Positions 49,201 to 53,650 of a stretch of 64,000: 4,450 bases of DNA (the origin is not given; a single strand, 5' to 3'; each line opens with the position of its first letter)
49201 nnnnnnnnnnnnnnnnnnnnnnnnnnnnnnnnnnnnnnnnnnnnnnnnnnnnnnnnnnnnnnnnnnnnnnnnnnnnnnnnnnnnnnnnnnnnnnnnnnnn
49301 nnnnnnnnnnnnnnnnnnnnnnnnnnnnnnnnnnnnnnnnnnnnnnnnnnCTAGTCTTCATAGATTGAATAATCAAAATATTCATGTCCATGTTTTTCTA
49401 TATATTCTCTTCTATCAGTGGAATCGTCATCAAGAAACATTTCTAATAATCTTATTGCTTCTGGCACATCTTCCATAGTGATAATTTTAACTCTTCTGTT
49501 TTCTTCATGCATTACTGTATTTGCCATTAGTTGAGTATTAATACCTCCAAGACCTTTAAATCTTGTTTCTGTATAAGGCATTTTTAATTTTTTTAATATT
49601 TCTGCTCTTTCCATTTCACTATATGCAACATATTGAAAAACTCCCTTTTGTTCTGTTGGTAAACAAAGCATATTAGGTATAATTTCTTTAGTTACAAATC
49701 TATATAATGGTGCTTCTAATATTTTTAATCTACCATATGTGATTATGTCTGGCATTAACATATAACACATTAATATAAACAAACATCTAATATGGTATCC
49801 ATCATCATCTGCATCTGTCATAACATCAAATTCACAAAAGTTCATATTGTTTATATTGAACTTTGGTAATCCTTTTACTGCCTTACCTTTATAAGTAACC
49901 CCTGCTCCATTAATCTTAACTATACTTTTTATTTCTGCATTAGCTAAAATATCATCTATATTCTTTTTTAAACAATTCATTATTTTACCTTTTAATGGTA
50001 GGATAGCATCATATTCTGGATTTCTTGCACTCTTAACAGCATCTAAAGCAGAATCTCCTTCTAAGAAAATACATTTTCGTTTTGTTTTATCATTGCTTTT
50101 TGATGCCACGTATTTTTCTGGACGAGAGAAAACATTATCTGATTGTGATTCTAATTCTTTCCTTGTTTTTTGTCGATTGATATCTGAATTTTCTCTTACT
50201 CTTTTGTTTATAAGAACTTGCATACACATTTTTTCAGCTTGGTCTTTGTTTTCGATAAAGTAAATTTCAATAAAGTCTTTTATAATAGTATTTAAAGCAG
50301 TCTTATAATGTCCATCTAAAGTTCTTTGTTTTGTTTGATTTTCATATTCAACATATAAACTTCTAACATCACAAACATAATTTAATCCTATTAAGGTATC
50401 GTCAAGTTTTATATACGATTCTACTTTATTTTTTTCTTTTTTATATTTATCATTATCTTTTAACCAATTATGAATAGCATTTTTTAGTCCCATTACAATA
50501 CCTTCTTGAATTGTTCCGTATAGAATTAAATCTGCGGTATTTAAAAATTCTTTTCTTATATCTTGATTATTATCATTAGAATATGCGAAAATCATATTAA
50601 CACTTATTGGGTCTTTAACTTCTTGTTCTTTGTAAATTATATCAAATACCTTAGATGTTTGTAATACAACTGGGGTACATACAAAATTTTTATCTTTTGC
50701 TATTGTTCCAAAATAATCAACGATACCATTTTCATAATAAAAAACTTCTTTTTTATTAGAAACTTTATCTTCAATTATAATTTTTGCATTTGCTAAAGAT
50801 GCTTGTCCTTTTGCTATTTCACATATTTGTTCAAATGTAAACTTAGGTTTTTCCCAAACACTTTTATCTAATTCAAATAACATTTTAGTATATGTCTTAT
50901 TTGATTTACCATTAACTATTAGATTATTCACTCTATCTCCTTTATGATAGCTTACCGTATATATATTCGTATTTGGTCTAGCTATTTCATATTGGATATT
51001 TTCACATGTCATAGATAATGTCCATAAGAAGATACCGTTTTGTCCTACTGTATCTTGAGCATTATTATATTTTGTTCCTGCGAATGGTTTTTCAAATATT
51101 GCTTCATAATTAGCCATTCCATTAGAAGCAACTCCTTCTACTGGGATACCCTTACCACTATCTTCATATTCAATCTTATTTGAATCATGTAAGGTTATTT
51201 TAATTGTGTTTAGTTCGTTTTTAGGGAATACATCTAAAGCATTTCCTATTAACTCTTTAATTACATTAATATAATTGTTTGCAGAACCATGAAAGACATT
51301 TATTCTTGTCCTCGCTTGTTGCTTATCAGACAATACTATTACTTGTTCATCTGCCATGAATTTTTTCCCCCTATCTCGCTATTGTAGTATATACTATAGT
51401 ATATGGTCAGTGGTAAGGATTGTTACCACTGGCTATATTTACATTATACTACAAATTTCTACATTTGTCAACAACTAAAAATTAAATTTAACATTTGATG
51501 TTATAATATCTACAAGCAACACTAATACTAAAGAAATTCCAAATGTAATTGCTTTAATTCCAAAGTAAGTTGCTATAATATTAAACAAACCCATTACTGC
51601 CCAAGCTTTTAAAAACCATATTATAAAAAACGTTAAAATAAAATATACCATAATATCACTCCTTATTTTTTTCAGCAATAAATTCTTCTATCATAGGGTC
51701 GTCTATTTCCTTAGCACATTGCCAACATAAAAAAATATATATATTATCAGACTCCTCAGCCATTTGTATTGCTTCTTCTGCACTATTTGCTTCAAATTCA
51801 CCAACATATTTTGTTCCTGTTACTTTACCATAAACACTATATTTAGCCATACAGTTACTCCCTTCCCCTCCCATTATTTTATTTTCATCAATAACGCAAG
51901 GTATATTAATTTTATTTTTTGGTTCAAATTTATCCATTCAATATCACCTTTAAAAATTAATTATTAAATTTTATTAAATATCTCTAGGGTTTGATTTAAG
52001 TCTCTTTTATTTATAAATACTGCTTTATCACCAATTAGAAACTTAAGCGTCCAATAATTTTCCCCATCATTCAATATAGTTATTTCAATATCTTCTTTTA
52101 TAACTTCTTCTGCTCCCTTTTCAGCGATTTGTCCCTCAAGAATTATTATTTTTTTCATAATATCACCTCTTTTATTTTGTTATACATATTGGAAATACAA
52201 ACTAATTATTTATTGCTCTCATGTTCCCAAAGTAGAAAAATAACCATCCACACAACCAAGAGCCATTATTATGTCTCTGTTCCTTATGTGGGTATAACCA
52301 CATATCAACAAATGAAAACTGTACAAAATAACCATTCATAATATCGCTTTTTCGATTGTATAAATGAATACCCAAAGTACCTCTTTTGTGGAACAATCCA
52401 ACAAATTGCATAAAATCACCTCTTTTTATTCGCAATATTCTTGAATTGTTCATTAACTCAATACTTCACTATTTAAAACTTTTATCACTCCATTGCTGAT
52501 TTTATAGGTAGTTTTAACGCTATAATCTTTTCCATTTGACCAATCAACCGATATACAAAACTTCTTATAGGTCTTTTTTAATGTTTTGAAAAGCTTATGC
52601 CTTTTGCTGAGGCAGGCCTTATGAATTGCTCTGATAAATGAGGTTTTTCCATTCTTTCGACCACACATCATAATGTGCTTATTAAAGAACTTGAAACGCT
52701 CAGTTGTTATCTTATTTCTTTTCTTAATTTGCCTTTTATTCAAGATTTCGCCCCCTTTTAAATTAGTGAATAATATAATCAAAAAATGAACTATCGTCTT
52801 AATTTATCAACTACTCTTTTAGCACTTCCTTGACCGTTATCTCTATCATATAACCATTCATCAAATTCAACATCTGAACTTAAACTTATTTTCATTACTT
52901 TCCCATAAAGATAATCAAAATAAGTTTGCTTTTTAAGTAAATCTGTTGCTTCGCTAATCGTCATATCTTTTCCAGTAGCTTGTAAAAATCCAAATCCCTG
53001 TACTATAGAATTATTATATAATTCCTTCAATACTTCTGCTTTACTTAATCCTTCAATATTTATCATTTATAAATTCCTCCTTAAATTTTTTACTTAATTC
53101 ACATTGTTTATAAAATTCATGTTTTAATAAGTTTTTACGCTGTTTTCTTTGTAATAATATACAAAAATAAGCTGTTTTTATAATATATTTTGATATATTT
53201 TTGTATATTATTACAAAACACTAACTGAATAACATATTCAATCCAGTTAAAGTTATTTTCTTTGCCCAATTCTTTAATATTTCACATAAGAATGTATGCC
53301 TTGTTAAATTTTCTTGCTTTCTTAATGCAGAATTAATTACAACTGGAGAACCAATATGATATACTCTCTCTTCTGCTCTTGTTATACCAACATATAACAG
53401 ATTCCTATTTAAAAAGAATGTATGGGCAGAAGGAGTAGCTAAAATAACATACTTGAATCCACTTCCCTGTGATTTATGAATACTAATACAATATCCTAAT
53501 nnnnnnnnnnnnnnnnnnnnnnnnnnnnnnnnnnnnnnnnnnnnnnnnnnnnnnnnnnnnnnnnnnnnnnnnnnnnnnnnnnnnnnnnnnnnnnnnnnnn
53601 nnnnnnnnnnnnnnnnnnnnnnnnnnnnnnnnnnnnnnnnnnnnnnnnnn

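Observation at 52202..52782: Compositionally atypical, translationally coupled small-gene pair inside a cluster of small ORFs between topoisomerase and RecD genes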

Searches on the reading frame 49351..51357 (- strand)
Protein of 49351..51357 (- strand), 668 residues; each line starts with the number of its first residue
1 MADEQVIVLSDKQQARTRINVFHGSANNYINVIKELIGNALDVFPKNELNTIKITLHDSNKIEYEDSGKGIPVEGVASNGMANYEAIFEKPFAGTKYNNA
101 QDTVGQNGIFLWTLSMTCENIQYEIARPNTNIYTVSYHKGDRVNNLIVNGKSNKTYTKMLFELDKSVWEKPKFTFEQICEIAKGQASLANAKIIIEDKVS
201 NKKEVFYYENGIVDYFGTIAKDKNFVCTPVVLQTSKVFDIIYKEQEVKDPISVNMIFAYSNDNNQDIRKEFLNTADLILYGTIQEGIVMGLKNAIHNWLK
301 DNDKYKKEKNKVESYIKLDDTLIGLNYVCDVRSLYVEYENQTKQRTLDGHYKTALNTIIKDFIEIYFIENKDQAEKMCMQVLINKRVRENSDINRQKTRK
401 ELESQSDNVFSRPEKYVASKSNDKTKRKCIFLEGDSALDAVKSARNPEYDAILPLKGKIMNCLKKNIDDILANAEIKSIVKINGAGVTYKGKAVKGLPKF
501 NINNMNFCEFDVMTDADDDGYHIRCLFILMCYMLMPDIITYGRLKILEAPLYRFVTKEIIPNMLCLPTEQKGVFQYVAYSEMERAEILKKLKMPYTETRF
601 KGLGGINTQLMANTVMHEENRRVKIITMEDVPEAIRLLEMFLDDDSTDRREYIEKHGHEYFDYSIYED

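Call 55: search_dna_similar(query=window:49351-51357:-, collection=phages, mode=protein, max_rows=15)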
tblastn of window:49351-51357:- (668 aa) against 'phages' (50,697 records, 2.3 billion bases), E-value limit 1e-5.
Records with a match: 1758; places in all: 1759; records where one place covers at least 80% of the query: 142.
Best place of each record, by identity: <60% 1758.
By first word of the organism name: Escherichia 554; Klebsiella 208; Salmonella 189; Shigella 83; Erwinia 68; Acinetobacter 64; Bacillus 48; Yersinia 42; Bacteriophage 41; Enterobacteria 40; and 51 more.
By host as written in the record: Escherichia coli 237; - 204; Klebsiella pneumoniae 55; Erwinia amylovora 46; Escherichia coli O157:H7 32; Salmonella enterica 26; Salmonella enterica subsp. enterica serovar Enteritidis PT1 21; Escherichia coli B 21; and 456 more.
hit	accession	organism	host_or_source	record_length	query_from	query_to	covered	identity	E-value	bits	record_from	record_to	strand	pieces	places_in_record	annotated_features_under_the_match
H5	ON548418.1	Bacillus phage vB_BanS-Thrax2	Bacillus anthracis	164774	9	662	98%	38.2%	2e-125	416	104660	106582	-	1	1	DNA gyrase subunit B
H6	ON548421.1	Bacillus phage vB_BanS-Thrax5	Bacillus anthracis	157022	4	662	99%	37.8%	2e-123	410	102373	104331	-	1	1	DNA gyrase subunit B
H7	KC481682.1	Bacillus phage vB_BanS-Tsamsa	Bacillus anthracis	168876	9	662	98%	37.9%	1e-124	413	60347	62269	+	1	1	hypothetical protein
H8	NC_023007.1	Bacillus phage vB_BanS-Tsamsa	Bacillus anthracis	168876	9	662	98%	37.9%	1e-124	413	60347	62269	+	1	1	DNA topoisomerase II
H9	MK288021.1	Bacillus phage pW2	Bacillus cereus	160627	4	665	99%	37.3%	3e-128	424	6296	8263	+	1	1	DNA topoisomerase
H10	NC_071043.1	Bacillus phage pW2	Bacillus cereus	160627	4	665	99%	37.3%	3e-128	424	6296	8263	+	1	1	DNA topoisomerase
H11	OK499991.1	Bacillus phage vB_BanS_Sophrita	Bacillus anthracis Sterne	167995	4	662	99%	37.5%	3e-128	424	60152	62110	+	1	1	DNA topoisomerase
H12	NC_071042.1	Bacillus phage vB_BanS_Sophrita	Bacillus anthracis Sterne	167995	4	662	99%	37.5%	3e-128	424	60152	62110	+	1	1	DNA topoisomerase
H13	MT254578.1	Bacillus phage Izhevsk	Bacillus cereus VKM B-370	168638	9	662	98%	37.7%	2e-124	412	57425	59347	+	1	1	DNA gyrase subunit B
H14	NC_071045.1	Bacillus phage Izhevsk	Bacillus cereus VKM B-370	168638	9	662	98%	37.7%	2e-124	412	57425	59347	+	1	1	DNA gyrase subunit B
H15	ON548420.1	Bacillus phage vB_BanS-Thrax4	Bacillus anthracis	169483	9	662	98%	37.4%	2e-129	427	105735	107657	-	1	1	DNA gyrase subunit B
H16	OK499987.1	Bacillus phage vB_BanS_MrDarsey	Bacillus anthracis Sterne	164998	9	662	98%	36.8%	1e-129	427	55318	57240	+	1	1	DNA topoisomerase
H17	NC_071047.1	Bacillus phage vB_BanS_MrDarsey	Bacillus anthracis Sterne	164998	9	662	98%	36.8%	1e-129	427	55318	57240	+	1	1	DNA topoisomerase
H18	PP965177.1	Bacillus phage KoopaTroopa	Bacillus thuringiensis serovar kurstaki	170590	9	662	98%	36.8%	1e-129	427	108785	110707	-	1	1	DNA topoisomerase 4 subunit B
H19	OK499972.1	Bacillus phage vB_BanS_Chewbecca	Bacillus anthracis Sterne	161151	9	662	98%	36.7%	8e-129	426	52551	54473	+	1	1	DNA topoisomerase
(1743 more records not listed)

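Call 56: find_related_loci(query=window:49351-51357:-, collection=metagenome_contigs, flank=8000)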
Query window:49351-51357:- (668 aa) in metagenome_contigs; peptide patterns used: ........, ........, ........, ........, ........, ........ (x = any residue, [..] = any of these).
40 stretches matched a pattern, but none encodes a relative of the query by tblastn (E <= 1e-3).

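Call 91: search_protein_families(library=pfam, max_evalue=0.00001, proteins=[window:49351-51357:-])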
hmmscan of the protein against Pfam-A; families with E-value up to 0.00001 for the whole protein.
window:49351-51357:- (668 aa): 4 families
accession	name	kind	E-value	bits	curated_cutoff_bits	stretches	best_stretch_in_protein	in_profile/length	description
PF00204.31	DNA_gyraseB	-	8e-16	58.4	27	1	211-392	1-168/173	DNA gyrase B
PF00986.26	DNA_gyraseB_C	-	2.1e-11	44.2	29.8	1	597-654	6-63/63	DNA gyrase B subunit, carboxyl terminus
PF01751.28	Toprim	-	5.6e-07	30.1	23.1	1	430-546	3-93/96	Toprim domain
PF02518.31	HATPase_c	-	1.1e-06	29.4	26.4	1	30-113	7-79/111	Histidine kinase-, DNA gyrase B-, and HSP90-like ATPase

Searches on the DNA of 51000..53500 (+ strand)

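Call 6: search_dna_similar(query=window:51300-53300:+, collection=phages, mode=distant)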
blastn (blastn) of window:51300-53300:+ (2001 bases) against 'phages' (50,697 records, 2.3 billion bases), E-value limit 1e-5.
Records with a match: 3; places in all: 3; records where one place covers at least 80% of the query: 0.
Best place of each record, by identity: 60-80% 3.
By first word of the organism name: Anoxybacillus 2; Dulem 1.
By host as written in the record: Anoxybacillus caldiproteolyticus 2; Propithecus coquereli 1.
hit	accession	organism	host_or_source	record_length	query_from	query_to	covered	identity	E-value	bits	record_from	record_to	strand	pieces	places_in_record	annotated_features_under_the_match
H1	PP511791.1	Dulem virus 39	Propithecus coquereli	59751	1498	1781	14%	70.0%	8e-25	122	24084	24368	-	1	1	hypothetical protein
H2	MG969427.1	Anoxybacillus phage A403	Anoxybacillus caldiproteolyticus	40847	369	565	10%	74.1%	8e-25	123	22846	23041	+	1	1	hypothetical protein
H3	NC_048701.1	Anoxybacillus phage A403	Anoxybacillus caldiproteolyticus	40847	369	565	10%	74.1%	8e-25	123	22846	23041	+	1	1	hypothetical protein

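Call 76: search_rna_families(source=window, start=51000, end=53500, threshold=evalue, max_evalue=1)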
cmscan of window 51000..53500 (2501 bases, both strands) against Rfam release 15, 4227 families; matches with E-value up to 1: 0.
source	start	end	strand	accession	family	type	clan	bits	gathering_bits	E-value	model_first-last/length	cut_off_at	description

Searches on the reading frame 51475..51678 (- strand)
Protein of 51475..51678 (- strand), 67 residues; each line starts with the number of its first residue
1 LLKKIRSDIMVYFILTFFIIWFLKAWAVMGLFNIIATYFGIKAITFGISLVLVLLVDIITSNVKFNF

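Call 4: search_protein_families(library=pfam, max_evalue=1, proteins=[window:51475-51678:-])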
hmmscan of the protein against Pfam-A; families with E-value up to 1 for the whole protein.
window:51475-51678:- (67 aa): 2 families
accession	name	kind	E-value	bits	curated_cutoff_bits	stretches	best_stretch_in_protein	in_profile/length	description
PF11812.13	DUF3333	-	0.062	13.9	26.5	1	38-61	16-39/151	Domain of unknown function (DUF3333)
PF25667.1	ASFV_P17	-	0.35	11.4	27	1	31-66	27-61/117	African swine fever virus minor capsid protein p17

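Call 5: search_protein_families(library=phrogs, max_evalue=1, proteins=[window:51475-51678:-])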
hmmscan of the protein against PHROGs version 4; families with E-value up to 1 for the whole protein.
window:51475-51678:- (67 aa): 2 families
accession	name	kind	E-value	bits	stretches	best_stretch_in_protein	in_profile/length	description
phrog_705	-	unknown function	0.027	15.6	1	16-61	37-83/85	-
phrog_2169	-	moron, auxiliary metabolic gene and host takeover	0.14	13.1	1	6-63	11-68/103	membrane protein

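Call 67: search_protein_families(library=padloc, max_evalue=1, proteins=[window:51475-51678:-])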
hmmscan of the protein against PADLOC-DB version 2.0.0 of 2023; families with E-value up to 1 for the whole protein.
window:51475-51678:- (67 aa): 0 families

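Call 68: search_protein_families(library=ncbifam, max_evalue=1, proteins=[window:51475-51678:-])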
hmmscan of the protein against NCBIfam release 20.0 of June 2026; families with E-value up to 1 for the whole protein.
window:51475-51678:- (67 aa): 0 families

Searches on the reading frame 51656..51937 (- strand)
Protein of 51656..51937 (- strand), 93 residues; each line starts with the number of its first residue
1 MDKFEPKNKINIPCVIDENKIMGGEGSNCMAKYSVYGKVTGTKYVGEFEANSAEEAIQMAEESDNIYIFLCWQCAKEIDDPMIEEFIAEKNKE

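Call 4: search_protein_families(library=pfam, max_evalue=1, proteins=[window:51656-51937:-])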
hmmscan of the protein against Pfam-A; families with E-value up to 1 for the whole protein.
window:51656-51937:- (93 aa): 0 families

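Call 5: search_protein_families(library=phrogs, max_evalue=1, proteins=[window:51656-51937:-])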
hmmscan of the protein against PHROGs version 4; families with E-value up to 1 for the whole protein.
window:51656-51937:- (93 aa): 4 families
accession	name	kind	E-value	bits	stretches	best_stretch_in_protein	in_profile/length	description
phrog_9642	-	unknown function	7.5e-19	68.4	1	30-90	4-64/76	-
phrog_9984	-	unknown function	0.032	15.7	1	48-79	20-52/129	-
phrog_2919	-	unknown function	0.072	14.4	1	43-63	22-42/60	-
phrog_10677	-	unknown function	0.094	13.8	1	31-65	2-39/60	-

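Call 67: search_protein_families(library=padloc, max_evalue=1, proteins=[window:51656-51937:-])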
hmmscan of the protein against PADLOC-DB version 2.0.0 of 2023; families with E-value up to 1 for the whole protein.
window:51656-51937:- (93 aa): 0 families

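Call 68: search_protein_families(library=ncbifam, max_evalue=1, proteins=[window:51656-51937:-])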
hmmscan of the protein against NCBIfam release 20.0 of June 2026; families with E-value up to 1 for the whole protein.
window:51656-51937:- (93 aa): 1 family
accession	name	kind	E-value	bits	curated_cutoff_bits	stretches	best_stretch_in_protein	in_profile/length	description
TIGR03153.1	cytochr_NrfH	equivalog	0.068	13.2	134.2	1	32-85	66-119/138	cytochrome c nitrite reductase small subunit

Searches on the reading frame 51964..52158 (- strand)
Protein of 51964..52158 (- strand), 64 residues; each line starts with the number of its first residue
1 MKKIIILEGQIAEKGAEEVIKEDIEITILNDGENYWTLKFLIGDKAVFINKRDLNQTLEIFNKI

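Call 4: search_protein_families(library=pfam, max_evalue=1, proteins=[window:51964-52158:-])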
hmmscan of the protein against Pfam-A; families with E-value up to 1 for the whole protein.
window:51964-52158:- (64 aa): 2 families
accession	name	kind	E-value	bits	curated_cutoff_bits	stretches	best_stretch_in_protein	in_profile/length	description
PF22130.1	Phage_gp38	-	0.036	14.7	27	1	14-44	22-53/58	Lactococcus phage gp38-like protein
PF21290.4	UBA_BIRC2-3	-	0.11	13.1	27.2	1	19-44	21-46/53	BIRC2/3-like, UBA domain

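Call 5: search_protein_families(library=phrogs, max_evalue=1, proteins=[window:51964-52158:-])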
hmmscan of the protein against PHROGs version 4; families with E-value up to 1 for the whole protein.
window:51964-52158:- (64 aa): 2 families
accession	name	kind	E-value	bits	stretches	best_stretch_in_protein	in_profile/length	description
phrog_32059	-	unknown function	0.01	16.9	1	11-49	61-99/129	-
phrog_32193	-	unknown function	0.078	13.6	1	26-57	34-64/194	-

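Call 67: search_protein_families(library=padloc, max_evalue=1, proteins=[window:51964-52158:-])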
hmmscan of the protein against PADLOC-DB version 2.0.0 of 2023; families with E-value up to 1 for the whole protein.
window:51964-52158:- (64 aa): 0 families

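Call 68: search_protein_families(library=ncbifam, max_evalue=1, proteins=[window:51964-52158:-])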
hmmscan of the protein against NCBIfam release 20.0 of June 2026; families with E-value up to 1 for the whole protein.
window:51964-52158:- (64 aa): 0 families
